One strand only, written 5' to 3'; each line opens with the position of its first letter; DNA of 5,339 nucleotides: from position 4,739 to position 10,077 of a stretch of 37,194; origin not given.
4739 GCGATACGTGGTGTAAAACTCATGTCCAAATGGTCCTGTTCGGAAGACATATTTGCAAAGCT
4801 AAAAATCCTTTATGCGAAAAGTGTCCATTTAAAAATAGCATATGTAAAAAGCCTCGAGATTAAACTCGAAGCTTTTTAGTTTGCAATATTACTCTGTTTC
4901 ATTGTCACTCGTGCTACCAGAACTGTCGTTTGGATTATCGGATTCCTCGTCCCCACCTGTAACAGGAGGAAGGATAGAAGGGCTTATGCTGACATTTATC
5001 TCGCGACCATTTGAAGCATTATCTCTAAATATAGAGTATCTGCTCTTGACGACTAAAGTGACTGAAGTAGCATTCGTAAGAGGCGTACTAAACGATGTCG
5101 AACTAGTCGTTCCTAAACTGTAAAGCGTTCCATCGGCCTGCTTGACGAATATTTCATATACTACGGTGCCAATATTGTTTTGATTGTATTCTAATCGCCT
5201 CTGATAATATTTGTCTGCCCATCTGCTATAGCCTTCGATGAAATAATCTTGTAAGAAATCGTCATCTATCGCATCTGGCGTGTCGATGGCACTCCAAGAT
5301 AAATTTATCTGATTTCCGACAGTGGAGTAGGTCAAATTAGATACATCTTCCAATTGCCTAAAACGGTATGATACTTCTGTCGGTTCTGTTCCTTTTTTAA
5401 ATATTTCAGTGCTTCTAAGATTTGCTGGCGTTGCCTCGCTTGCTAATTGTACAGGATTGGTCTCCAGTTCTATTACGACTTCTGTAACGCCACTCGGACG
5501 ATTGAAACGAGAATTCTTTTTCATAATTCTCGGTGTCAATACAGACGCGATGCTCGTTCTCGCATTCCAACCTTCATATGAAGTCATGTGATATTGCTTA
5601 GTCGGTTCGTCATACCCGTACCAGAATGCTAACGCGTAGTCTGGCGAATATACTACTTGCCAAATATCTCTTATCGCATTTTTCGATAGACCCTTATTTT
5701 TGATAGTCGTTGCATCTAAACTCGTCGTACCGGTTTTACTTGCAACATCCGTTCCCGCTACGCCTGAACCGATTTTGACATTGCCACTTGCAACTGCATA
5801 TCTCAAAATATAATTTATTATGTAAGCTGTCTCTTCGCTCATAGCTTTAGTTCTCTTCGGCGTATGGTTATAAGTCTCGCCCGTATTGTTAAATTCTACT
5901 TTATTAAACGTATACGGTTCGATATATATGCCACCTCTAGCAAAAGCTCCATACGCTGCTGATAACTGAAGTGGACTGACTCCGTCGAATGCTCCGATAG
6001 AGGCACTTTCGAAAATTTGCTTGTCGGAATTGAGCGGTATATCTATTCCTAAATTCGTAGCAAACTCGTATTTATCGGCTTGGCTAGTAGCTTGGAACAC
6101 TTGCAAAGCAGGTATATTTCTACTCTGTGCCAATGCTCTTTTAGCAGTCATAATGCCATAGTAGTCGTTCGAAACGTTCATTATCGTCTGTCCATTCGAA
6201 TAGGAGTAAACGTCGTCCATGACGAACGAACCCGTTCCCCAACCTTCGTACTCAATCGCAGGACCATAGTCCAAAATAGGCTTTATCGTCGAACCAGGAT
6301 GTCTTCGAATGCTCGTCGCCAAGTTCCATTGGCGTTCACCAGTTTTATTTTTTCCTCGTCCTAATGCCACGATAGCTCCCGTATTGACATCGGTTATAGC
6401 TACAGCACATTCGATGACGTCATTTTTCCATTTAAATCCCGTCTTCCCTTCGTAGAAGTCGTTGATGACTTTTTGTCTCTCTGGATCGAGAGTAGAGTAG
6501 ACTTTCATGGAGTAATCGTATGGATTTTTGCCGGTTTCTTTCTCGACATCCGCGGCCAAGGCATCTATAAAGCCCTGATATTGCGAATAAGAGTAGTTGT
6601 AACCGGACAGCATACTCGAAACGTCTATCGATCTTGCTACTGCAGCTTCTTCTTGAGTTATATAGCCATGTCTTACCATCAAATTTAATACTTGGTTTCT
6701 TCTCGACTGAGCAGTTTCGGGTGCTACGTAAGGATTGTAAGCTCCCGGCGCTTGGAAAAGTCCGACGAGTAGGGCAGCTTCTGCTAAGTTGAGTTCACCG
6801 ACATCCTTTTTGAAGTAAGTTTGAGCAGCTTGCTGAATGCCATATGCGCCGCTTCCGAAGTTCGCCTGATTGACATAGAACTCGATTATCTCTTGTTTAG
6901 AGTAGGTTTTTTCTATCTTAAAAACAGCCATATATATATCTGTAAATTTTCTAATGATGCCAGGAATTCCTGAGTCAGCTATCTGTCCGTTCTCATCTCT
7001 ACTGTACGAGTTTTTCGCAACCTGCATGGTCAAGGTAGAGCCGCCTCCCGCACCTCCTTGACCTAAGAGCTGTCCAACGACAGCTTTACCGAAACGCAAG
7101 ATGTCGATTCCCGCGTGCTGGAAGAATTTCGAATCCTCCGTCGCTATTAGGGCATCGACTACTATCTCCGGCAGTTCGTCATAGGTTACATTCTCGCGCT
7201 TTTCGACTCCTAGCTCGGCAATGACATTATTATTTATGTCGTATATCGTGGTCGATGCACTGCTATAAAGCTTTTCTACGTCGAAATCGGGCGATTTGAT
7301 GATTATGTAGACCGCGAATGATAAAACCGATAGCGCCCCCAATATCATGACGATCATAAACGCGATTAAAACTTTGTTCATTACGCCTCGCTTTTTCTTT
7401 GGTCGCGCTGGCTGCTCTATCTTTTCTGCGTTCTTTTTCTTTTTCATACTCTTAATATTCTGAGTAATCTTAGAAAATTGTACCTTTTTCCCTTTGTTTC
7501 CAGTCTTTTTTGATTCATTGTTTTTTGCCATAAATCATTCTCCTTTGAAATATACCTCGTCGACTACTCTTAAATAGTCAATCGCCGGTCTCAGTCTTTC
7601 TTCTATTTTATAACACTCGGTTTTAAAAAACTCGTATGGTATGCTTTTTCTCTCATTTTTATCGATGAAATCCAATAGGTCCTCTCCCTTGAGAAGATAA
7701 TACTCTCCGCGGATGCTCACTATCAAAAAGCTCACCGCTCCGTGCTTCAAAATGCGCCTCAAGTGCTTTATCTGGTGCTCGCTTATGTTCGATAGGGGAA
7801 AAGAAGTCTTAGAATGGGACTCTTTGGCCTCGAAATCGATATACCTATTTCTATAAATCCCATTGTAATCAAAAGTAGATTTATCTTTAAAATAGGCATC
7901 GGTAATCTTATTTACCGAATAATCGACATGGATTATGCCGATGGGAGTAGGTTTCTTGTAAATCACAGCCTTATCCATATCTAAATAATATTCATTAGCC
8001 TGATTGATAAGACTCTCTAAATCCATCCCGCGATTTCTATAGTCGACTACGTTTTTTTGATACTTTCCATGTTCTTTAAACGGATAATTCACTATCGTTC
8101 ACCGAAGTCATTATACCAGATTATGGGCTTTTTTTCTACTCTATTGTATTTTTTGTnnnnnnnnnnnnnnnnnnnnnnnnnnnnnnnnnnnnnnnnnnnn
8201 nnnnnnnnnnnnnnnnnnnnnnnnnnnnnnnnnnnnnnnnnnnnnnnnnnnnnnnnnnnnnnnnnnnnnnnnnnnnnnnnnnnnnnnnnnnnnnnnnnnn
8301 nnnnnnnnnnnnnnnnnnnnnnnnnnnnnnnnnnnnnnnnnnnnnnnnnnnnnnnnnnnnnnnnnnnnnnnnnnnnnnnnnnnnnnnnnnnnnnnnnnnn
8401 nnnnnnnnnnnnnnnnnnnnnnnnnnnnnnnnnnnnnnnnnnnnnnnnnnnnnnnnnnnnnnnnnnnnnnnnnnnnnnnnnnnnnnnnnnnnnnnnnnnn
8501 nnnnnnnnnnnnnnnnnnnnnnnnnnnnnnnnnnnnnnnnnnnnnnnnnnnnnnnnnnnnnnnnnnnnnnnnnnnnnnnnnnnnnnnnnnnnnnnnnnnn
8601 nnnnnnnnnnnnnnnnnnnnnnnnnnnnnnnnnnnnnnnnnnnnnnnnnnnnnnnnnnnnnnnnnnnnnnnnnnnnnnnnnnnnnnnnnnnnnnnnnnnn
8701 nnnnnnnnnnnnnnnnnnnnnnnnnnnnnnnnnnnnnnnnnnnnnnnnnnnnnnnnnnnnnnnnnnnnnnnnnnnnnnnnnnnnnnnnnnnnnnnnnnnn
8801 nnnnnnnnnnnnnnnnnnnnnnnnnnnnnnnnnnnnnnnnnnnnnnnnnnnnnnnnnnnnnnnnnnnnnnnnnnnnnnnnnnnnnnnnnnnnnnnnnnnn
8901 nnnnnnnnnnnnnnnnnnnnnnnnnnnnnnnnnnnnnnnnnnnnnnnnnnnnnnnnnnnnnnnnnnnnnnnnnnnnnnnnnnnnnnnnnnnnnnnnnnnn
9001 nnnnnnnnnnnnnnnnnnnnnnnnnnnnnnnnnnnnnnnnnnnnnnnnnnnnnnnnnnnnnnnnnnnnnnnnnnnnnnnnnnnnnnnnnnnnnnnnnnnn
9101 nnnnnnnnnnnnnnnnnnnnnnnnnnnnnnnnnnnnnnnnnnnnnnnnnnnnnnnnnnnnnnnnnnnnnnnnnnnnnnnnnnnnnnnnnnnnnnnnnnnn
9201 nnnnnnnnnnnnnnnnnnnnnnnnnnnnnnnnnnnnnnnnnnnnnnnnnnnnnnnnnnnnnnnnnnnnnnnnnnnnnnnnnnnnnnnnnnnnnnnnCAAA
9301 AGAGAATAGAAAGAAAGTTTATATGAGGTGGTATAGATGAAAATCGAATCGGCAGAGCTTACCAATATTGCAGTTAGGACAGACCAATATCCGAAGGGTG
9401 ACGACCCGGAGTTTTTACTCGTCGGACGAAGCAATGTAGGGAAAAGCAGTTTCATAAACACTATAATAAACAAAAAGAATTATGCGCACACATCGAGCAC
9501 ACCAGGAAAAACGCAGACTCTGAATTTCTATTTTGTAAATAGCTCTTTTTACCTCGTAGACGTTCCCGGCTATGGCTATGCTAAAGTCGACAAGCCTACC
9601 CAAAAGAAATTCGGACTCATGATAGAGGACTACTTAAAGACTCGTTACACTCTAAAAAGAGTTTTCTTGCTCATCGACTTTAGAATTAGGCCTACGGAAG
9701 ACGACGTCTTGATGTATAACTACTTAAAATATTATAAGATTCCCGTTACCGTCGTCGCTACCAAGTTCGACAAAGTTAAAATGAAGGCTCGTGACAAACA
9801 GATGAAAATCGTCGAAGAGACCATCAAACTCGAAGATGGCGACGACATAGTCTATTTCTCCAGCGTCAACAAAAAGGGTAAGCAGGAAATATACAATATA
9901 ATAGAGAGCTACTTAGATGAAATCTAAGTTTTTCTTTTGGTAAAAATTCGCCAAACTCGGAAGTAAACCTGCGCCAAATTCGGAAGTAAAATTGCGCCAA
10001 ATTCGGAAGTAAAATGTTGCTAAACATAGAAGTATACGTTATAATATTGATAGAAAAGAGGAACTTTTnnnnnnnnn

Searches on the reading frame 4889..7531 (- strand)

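Call 25: search_protein_families(library=pfam, proteins=[window:4889-7531:-], max_evalue=0.001)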
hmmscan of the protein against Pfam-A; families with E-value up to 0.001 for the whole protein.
window:4889-7531:- (880 aa): 2 families
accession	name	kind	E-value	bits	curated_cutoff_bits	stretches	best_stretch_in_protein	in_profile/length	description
PF00912.28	Transgly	-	8.2e-55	185.4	27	1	101-285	2-177/178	Transglycosylase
PF00905.27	Transpeptidase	-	1.4e-25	90.6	22.1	1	376-635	2-273/299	Penicillin binding protein transpeptidase domain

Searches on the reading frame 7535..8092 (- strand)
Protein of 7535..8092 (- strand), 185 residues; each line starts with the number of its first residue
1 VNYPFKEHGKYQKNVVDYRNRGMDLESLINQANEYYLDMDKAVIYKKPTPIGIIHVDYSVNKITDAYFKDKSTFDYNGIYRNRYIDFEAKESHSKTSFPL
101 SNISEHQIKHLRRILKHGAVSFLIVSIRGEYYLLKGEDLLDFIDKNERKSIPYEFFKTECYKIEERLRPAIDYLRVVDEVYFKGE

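Call 25: search_protein_families(library=pfam, proteins=[window:7535-8092:-], max_evalue=0.001)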
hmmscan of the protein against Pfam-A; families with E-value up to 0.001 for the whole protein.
window:7535-8092:- (185 aa): 1 family
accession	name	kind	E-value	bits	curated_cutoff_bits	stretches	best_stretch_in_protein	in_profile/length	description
PF03838.20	RecU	-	6.8e-54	182.6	25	1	21-178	1-162/162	Recombination protein U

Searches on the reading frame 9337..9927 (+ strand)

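Call 25: search_protein_families(library=pfam, proteins=[window:9337-9927:+], max_evalue=0.001)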
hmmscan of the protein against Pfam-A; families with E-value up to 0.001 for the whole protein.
window:9337-9927:+ (196 aa): 5 families
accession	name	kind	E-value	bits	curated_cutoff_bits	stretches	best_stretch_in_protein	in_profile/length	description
PF01926.29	MMR_HSR1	-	3.6e-19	69.4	21.9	1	27-143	3-113/113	50S ribosome-binding GTPase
PF03193.22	RsgA_GTPase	-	3e-06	27.6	30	1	27-79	110-168/174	RsgA GTPase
PF02421.24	FeoB_N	-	4e-06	26.9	27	1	26-186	3-153/156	Ferrous iron transport protein B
PF04548.22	AIG1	-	0.00024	21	27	1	27-63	4-40/212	AIG1 family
PF09439.16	SRPRB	-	0.00047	20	25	0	23-119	3-86/178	Signal recognition particle receptor beta subunit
